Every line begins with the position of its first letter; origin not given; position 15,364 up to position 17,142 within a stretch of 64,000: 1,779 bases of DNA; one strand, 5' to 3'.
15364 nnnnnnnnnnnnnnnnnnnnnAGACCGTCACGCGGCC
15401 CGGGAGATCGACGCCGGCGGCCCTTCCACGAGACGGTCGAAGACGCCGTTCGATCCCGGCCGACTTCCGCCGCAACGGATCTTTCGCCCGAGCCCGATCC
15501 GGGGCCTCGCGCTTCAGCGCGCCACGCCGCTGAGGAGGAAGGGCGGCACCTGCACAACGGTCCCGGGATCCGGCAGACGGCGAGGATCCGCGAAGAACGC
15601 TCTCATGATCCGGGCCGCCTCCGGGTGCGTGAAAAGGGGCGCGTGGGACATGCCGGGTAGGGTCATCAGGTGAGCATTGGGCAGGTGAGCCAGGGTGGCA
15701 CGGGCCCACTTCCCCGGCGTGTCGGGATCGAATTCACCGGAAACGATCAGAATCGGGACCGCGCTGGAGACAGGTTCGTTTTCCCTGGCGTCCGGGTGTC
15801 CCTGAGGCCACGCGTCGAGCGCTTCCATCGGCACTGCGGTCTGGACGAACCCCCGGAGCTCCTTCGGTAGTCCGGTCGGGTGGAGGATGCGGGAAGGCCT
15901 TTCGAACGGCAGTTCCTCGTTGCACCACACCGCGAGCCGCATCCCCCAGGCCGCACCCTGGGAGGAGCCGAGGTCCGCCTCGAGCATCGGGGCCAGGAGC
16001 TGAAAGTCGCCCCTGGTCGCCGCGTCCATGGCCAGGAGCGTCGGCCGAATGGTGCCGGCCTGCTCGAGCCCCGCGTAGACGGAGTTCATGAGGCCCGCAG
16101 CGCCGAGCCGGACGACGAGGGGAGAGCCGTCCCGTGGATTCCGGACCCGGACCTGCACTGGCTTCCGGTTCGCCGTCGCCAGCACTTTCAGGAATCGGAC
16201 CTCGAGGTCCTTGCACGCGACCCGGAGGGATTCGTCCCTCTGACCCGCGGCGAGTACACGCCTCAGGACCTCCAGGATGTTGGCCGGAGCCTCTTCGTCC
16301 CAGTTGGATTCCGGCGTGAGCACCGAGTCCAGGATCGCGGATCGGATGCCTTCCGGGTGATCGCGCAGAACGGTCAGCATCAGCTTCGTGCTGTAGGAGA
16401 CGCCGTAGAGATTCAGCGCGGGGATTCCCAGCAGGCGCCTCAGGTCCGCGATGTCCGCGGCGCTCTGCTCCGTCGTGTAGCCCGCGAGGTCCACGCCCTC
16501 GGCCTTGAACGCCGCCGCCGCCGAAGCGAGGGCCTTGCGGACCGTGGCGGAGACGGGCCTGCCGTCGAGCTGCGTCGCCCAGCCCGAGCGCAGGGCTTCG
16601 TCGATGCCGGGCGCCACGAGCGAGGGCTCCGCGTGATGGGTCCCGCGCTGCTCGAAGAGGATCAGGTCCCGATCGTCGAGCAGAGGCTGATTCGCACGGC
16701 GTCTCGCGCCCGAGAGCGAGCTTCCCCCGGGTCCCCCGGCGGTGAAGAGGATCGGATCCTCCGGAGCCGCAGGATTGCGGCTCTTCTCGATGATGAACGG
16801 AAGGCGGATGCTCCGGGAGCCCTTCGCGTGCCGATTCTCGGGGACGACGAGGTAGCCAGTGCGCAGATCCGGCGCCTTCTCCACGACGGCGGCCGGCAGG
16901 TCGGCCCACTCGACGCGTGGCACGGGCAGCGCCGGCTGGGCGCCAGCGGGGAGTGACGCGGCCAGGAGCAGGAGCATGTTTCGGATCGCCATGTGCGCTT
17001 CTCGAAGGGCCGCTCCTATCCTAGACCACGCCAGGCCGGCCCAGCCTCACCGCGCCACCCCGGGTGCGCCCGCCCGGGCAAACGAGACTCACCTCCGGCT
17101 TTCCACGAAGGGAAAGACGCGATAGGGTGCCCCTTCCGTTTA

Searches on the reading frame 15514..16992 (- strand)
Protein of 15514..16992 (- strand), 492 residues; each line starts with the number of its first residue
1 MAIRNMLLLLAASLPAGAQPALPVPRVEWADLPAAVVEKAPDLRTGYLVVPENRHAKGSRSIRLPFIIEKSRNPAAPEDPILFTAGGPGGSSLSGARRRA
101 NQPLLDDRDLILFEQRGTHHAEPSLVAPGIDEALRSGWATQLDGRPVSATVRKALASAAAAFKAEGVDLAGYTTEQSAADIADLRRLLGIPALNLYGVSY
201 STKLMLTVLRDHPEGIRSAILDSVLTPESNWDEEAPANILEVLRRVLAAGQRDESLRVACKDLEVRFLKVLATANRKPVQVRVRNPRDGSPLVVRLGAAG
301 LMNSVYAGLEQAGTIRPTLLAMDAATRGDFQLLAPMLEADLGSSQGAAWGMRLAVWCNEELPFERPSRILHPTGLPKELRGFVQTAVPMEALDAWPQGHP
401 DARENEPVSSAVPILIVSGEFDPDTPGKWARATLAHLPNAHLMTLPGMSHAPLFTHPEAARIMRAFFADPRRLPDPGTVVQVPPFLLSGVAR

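Call 7: search_protein_families(library=pfam, proteins=[window:15514-16992:-], max_evalue=0.01)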
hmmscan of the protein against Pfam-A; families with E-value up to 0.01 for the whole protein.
window:15514-16992:- (492 aa): 2 families
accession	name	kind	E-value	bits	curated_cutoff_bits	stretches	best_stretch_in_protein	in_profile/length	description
PF00561.26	Abhydrolase_1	-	3.1e-11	43.9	25.8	1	80-237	2-115/245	alpha/beta hydrolase fold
PF08386.16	Abhydrolase_4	-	9.1e-11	42.2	21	1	393-477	16-100/103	TAP-like protein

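Call 8: search_protein_families(library=ncbifam, proteins=[window:15514-16992:-], max_evalue=0.01)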
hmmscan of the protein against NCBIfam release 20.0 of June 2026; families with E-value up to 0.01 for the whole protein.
window:15514-16992:- (492 aa): 7 families
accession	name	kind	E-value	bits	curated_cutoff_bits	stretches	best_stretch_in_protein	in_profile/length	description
NF051488.1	bifunc_PcaDC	exception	1.1e-07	31.3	390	1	411-469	193-252/375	bifunctional 3-oxoadipate enol-lactonase/4-carboxymuconolactone decarboxylase PcaDC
TIGR01249.1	pro_imino_pep_1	equivalog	3.8e-07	29.6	259.75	1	172-225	76-129/307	prolyl aminopeptidase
NF045945.1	ProImpepLactob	equivalog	7.2e-06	25.7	400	1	172-237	78-144/293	proline iminopeptidase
TIGR02427.1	protocat_pcaD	equivalog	8.3e-06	25.4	255.85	1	411-467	193-250/251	3-oxoadipate enol-lactonase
TIGR01250.1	pro_imino_pep_2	subfamily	2.3e-05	24.1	167.65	0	172-243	77-147/288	proline iminopeptidase-family hydrolase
TIGR01738.1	bioH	equivalog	5.8e-05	22.8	206.95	1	409-459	186-236/245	pimeloyl-ACP methyl ester esterase BioH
NF051487.1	bifunc_PcaCD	exception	0.0078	15.3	430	0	411-465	354-409/413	bifunctional 4-carboxymuconolactone decarboxylase/3-oxoadipate enol-lactonase PcaCD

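Call 33: find_related_loci(query=window:15514-16992:-, collection=metagenome_contigs, flank=8000)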
Query window:15514-16992:- (492 aa) in metagenome_contigs; peptide patterns used: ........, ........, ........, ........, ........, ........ (x = any residue, [..] = any of these).
118 stretches matched a pattern; 3 encode a relative of the query (tblastn E <= 1e-3); 3 distinct loci.
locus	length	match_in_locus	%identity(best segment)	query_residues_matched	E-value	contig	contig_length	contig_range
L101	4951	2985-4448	76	1-491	0e+0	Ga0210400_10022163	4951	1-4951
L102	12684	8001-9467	75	3-491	0e+0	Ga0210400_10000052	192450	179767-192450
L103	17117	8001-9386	61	26-486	1e-173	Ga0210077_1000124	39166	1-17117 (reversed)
